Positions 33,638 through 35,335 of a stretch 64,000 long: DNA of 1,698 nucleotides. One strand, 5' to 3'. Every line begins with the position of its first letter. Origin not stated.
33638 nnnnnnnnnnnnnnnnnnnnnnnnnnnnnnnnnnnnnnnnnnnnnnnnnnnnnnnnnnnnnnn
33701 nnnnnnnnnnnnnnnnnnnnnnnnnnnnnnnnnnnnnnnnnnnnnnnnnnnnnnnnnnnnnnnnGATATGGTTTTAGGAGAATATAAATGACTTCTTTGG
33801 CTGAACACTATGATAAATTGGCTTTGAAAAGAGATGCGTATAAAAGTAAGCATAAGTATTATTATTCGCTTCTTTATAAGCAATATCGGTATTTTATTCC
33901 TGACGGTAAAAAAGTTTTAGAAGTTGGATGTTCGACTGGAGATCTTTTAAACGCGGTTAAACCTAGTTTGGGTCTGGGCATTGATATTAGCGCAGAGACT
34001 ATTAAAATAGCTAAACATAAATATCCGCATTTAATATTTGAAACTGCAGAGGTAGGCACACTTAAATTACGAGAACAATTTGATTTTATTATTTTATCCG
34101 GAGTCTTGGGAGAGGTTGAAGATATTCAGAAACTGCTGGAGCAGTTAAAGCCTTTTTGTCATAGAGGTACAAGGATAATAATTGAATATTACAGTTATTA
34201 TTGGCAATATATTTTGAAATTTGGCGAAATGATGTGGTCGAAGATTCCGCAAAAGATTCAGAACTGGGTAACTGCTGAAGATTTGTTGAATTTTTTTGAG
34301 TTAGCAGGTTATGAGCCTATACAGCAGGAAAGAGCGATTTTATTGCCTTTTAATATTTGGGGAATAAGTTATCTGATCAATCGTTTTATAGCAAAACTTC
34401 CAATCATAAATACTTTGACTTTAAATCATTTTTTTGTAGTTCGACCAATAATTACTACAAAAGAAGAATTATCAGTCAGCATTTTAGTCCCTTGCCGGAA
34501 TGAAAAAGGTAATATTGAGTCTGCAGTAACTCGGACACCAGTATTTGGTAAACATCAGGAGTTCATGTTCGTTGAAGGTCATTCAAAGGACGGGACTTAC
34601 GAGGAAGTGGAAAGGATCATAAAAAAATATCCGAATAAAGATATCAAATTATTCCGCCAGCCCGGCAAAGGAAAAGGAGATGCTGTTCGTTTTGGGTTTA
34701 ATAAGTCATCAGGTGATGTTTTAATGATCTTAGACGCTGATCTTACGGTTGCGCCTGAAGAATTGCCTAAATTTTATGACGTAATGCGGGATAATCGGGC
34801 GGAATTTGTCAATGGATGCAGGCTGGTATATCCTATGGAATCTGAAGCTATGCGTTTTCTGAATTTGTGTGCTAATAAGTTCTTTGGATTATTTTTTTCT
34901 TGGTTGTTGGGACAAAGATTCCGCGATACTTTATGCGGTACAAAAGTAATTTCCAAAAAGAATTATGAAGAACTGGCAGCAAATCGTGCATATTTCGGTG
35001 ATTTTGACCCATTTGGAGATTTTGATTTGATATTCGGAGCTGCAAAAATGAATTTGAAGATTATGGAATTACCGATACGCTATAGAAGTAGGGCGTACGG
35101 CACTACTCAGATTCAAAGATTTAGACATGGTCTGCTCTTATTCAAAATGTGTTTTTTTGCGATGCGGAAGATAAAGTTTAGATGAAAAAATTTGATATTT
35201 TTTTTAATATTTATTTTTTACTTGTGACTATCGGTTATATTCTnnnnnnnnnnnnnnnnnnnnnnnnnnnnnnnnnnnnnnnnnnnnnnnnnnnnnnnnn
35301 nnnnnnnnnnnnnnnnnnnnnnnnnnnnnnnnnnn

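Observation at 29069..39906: Battery of GT-C-like polytopic proteins interleaved with three polyprenyl-phosphate-type GT2 enzymes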

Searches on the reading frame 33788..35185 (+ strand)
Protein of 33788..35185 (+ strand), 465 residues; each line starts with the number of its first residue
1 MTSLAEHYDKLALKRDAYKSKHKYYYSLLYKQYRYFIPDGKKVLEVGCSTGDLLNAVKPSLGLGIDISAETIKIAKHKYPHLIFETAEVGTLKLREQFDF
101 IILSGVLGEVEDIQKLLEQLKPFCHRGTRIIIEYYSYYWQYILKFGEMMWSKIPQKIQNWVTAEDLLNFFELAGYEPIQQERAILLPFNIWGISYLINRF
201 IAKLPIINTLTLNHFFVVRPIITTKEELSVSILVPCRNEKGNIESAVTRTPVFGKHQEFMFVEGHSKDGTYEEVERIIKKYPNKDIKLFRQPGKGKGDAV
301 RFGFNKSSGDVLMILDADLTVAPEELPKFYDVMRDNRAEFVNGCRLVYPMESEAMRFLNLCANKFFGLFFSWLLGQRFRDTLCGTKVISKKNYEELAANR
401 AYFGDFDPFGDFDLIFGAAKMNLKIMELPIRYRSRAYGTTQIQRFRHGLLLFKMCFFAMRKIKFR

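Call 4: search_protein_families(library=pfam, proteins=[window:33788-35185:+], max_evalue=0.01)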
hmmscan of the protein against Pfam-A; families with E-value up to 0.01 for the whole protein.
window:33788-35185:+ (465 aa): 10 families
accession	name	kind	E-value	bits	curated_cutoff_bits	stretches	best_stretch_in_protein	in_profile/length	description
PF00535.33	Glycos_transf_2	-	3.8e-21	76.2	23.3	1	231-358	1-128/168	Glycosyl transferase family 2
PF13489.12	Methyltransf_23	-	3.2e-16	59.9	27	1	36-180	19-164/164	Methyltransferase domain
PF13847.12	Methyltransf_31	-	6.3e-11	42.6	27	1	39-144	3-114/145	Methyltransferase domain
PF08242.18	Methyltransf_12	-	2.8e-09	38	30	1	44-128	1-96/98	Methyltransferase domain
PF13649.12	Methyltransf_25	-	1e-08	36.2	27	1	43-121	1-90/97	Methyltransferase domain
PF08241.18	Methyltransf_11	-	4.5e-08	34.1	21.2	1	44-131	1-94/95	Methyltransferase domain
PF13641.12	Glyco_tranf_2_3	-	5.8e-08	33.5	27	1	230-347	3-125/230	Glycosyltransferase like family 2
PF10111.15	Glyco_tranf_2_2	-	5.6e-07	29.8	27.3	1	231-350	1-123/276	Glycosyltransferase like family 2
PF07021.18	MetW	-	1.6e-06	28.3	21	1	35-141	9-117/193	Methionine biosynthesis protein MetW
PF05401.17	NodS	-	7.8e-05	23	24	1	41-119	45-128/201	Nodulation protein S (NodS)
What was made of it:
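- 33788..35185 (+): E: a fusion of a SAM methyltransferase (residues ~36-180) and a Dpm1-type GT2 (residues ~230-455). Pfam Methyltransf_23 and GT2 (call 4).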

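Call 6: search_protein_families(library=ncbifam, proteins=[window:33788-35185:+], max_evalue=0.01)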
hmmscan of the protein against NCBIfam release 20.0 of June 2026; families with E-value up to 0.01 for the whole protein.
window:33788-35185:+ (465 aa): 22 families
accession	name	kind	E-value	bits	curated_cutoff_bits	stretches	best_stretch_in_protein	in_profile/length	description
TIGR04182.1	glyco_TIGR04182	equivalog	1.6e-25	90.1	325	1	230-454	2-213/293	S-layer glycoprotein N-glycosyltransferase AglJ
NF041391.1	DPhHxTase_Halo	equivalog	1e-11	44.3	375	1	283-449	43-199/213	dolichyl-phosphate hexose transferase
TIGR03937.1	PgaC_IcaA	equivalog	1.6e-09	37.3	422.3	1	224-323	41-140/407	poly-beta-1,6-N-acetyl-D-glucosamine synthase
TIGR04283.1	glyco_like_mftF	equivalog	5.8e-09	35.9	182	1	230-336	1-100/221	TIGR04283 family arsenosugar biosynthesis glycosyltransferase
NF007986.1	PRK10714.1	equivalog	1e-08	34.6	529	1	229-333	7-115/316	undecaprenyl-phosphate 4-deoxy-4-formamido-L-arabinose transferase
TIGR02081.1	metW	equivalog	2e-08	34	189.5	1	36-134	10-109/194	methionine biosynthesis protein MetW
NF010496.0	PRK13915.1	equivalog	2.2e-08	33.6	262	1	216-321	19-129/307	glucosyl-3-phosphoglycerate synthase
NF047588.1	GlcsyltransPgfSStrep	equivalog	5.3e-08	32.4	500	1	230-402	3-173/308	glycosyltransferase PgfS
TIGR01983.1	UbiG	equivalog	3.5e-06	26.5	102.95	1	39-166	49-191/228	bifunctional 2-polyprenyl-6-hydroxyphenol methylase/3-demethylubiquinol 3-O-methyltransferase UbiG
TIGR02072.1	BioC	equivalog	1.7e-05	24.8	184.95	1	39-124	34-124/244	malonyl-ACP O-methyltransferase BioC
NF043040.1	corrin_prot_MT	hypoth_equivalog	2.3e-05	23.9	180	1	38-132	40-147/216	corrinoid protein-associated methyltransferase CpaM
NF001244.0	PRK00216.1-5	equivalog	7.5e-05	22.1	216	1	39-128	48-149/236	bifunctional demethylmenaquinone methyltransferase/2-methoxy-6-polyprenyl-1,4-benzoquinol methylase UbiE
TIGR01934.1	MenG_MenH_UbiE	subfamily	0.00016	21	158.35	1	36-152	38-162/223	ubiquinone/menaquinone biosynthesis methyltransferase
NF041875.1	EPS_EpsD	equivalog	0.0002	20.9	370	1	253-339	27-110/325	exopolysaccharide biosynthesis glycosyltransferase EpsD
NF045667.1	MTase_DVU1556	equivalog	0.00037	20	155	1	37-127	20-114/213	DVU_1556 family methyltransferase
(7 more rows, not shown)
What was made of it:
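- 33788..35185 (+): NCBIfam best hit AglJ (call 6).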

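Call 51: search_solved_structures(query=window:33788-35185:+, max_evalue=0.01)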
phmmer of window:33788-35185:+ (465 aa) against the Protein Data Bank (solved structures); distinct sequences matched with E-value up to 0.01: 14.
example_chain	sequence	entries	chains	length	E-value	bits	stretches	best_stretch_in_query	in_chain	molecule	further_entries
5mlz_A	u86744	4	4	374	1.9e-15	59.9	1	227-359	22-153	Dolichol monophosphate mannose synthase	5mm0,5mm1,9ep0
3cc8_A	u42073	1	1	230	7.7e-09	38.1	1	14-131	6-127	Putative methyltransferase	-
9bhc_C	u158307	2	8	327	1.3e-07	34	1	229-330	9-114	Undecaprenyl-phosphate 4-deoxy-4-formamido-L-arabinose transferase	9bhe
8vxh_A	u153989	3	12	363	1.6e-07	33.8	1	229-330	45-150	Undecaprenyl-phosphate 4-deoxy-4-formamido-L-arabinose transferase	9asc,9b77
3ccf_A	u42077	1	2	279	2.8e-07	33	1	17-175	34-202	Cyclopropane-fatty-acyl-phospholipid synthase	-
8bz8_A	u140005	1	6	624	6.7e-07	31.7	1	223-344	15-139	Glycosyltransferase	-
8bz4_A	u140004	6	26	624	9.7e-07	31.2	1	223-344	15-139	Glycosyltransferase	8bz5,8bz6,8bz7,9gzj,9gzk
9hwj_A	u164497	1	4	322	1.1e-06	31.1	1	229-330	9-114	Undecaprenyl-phosphate 4-deoxy-4-formamido-L-arabinose transferase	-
9rfr_A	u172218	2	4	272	1.3e-06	30.8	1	35-152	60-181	Ubiquinone biosynthesis O-methyltransferase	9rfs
1vlm_A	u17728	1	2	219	0.00031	22.9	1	20-179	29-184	SAM-dependent methyltransferase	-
2gs9_A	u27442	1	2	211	0.0005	22.2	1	33-133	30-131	Hypothetical protein TT1324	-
5ekp_C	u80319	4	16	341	0.0038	19.3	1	227-336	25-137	Uncharacterized glycosyltransferase sll0501 | Glycosyltransferase sll0501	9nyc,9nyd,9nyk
9nye_A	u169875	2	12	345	0.0039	19.3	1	227-336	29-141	Glycosyltransferase sll0501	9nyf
5eke_A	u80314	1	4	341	0.0039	19.3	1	227-336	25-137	Uncharacterized glycosyltransferase sll0501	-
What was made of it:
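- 33788..35185 (+): PDB best hit 5mlz 1.9e-15, then ArnC (call 51).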
